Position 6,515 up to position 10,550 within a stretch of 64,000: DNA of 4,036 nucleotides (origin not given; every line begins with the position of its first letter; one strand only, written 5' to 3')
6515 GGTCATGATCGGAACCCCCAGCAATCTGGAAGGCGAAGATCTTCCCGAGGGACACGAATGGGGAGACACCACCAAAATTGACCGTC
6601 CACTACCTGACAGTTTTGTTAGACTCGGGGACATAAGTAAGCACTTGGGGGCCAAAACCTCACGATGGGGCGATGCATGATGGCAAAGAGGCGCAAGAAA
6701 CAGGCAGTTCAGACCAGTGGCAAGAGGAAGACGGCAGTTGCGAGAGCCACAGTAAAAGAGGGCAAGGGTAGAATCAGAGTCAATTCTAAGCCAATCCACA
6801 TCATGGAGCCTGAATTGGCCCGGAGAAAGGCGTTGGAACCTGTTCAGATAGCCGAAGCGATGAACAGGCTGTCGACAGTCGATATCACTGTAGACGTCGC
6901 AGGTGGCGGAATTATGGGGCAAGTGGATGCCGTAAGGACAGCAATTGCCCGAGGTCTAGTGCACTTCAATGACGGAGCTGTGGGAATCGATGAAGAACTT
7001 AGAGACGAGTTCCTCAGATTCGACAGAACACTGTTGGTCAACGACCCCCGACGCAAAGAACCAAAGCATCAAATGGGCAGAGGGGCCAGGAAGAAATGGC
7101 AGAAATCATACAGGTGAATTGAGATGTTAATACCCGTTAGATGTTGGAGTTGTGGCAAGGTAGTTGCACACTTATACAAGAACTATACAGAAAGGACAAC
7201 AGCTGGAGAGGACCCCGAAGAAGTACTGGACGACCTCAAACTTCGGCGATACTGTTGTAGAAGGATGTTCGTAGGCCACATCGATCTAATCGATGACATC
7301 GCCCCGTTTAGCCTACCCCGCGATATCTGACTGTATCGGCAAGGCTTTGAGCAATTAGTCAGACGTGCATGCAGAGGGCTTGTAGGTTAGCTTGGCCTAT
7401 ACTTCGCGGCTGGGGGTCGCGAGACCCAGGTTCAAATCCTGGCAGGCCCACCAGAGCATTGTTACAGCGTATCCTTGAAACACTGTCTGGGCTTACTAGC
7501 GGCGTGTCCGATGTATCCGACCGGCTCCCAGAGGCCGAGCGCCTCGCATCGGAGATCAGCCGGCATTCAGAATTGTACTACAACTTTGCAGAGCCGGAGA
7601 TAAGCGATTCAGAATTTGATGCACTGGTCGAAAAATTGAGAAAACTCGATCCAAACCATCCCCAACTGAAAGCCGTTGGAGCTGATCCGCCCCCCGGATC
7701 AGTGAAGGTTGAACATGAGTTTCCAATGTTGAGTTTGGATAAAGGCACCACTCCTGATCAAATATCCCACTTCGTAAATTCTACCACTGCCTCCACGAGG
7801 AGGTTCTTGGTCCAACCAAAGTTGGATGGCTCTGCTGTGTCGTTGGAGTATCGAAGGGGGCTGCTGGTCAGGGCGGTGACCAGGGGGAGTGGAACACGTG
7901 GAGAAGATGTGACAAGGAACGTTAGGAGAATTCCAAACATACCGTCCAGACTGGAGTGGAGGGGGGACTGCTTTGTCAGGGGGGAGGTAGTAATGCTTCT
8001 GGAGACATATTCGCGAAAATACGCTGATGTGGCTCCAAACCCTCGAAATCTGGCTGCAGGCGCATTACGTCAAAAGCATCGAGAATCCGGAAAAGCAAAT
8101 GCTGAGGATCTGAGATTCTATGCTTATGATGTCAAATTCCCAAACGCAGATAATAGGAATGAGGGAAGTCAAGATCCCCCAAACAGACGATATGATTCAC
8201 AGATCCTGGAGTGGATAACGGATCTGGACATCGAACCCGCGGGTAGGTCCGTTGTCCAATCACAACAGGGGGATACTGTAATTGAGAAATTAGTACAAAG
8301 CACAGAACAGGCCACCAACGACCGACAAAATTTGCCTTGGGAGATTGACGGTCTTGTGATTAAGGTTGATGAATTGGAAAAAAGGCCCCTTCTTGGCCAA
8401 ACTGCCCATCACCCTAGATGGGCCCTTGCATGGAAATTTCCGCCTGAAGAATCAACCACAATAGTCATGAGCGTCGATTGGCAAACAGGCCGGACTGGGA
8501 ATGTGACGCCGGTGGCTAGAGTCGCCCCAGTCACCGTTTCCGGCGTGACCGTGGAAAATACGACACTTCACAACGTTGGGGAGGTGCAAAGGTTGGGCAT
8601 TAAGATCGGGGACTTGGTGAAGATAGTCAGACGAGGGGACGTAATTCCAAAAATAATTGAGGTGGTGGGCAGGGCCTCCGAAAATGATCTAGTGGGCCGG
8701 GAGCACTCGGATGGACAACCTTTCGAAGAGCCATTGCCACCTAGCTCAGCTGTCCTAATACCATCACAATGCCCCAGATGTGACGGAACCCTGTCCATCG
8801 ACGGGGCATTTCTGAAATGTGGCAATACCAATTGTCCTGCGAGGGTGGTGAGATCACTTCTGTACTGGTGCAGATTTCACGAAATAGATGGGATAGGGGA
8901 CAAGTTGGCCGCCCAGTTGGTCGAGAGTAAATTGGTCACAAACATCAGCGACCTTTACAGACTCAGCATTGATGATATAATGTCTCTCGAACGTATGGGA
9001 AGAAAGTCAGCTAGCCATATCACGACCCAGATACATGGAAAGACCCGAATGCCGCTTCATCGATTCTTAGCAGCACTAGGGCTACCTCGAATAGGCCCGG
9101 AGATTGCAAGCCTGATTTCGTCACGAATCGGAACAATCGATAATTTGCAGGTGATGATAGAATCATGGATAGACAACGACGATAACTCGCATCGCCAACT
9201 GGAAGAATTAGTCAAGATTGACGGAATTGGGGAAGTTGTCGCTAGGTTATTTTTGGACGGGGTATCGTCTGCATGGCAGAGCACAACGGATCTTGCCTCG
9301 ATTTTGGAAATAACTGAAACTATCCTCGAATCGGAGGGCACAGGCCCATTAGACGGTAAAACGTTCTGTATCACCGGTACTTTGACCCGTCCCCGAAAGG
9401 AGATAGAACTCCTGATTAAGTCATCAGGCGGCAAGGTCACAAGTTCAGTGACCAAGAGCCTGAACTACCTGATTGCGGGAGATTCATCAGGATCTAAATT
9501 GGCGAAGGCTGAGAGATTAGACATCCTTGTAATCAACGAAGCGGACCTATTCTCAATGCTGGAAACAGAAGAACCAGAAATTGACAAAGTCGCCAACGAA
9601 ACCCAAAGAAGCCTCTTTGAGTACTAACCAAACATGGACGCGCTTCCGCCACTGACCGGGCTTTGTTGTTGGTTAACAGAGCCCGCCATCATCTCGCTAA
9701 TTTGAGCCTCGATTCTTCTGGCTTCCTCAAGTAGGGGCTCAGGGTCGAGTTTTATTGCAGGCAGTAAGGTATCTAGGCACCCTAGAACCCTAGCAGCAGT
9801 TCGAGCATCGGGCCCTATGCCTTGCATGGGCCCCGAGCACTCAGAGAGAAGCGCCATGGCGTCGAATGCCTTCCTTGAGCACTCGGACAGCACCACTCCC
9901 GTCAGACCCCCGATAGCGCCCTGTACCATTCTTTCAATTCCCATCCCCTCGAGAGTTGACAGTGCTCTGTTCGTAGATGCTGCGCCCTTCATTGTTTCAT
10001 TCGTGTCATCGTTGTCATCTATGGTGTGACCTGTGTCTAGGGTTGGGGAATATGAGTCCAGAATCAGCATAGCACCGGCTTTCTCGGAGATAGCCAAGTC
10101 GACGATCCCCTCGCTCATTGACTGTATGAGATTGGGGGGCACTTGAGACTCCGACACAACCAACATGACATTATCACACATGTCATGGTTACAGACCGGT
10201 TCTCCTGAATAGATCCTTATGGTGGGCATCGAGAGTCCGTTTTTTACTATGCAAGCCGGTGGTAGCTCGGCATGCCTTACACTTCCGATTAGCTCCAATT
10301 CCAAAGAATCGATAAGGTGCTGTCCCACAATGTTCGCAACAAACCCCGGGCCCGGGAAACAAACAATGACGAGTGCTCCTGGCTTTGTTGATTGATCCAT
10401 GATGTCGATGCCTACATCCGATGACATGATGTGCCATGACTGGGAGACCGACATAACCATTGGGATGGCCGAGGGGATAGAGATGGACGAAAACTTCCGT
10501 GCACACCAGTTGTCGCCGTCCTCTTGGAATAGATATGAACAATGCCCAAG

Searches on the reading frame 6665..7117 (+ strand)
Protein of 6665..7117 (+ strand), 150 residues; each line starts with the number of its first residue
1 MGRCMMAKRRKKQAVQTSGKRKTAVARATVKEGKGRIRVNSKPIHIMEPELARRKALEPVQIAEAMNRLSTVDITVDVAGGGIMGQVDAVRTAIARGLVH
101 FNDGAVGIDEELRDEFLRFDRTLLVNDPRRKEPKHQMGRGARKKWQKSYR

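Call 5: search_protein_families(library=pfam, proteins=[window:6665-7117:+], max_evalue=0.01)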
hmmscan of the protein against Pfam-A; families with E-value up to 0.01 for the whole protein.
window:6665-7117:+ (150 aa): 1 family
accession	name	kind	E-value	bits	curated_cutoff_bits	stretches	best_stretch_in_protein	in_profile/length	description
PF00380.25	Ribosomal_S9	-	1.3e-37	129.4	22.5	1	19-150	1-121/121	Ribosomal protein S9/S16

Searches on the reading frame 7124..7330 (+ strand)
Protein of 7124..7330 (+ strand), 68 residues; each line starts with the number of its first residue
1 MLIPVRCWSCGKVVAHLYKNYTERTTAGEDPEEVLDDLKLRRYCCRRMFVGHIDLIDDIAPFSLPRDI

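Call 5: search_protein_families(library=pfam, proteins=[window:7124-7330:+], max_evalue=0.01)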
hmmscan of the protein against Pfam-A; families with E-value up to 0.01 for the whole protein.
window:7124-7330:+ (68 aa): 1 family
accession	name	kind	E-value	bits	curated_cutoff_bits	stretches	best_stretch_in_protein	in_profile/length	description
PF01194.22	RNA_pol_N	-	4e-28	97.8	26.9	1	2-59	1-58/58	RNA polymerases N / 8 kDa subunit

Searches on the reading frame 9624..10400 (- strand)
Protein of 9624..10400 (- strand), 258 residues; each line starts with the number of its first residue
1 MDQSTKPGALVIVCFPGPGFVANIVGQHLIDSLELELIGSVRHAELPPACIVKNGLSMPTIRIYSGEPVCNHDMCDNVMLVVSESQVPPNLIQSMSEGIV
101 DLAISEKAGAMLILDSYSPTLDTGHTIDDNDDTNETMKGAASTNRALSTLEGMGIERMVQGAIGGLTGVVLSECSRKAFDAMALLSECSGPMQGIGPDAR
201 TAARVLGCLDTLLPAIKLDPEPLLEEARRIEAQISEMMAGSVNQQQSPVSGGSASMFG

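Call 5: search_protein_families(library=pfam, proteins=[window:9624-10400:-], max_evalue=0.01)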
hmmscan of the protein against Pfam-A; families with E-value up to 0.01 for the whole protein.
window:9624-10400:- (258 aa): 1 family
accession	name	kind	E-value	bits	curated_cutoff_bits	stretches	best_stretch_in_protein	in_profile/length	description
PF09754.15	PAC2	-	2.7e-28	99.7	25.8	1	12-238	2-215/215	PAC2 family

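Call 20: search_protein_families(library=ncbifam, proteins=[window:9624-10400:-], max_evalue=0.01)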
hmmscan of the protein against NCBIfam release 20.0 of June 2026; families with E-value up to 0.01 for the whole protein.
window:9624-10400:- (258 aa): 2 families
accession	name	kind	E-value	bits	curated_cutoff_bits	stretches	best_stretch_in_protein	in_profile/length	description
TIGR00161.1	TIGR00161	hypoth_equivalog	1e-31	110.5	199.25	1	9-239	18-223/239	proteasome assembly chaperone family protein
TIGR00162.1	TIGR00162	hypoth_equivalog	8.2e-09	35.2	200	1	8-247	20-249/260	proteasome assembly chaperone family protein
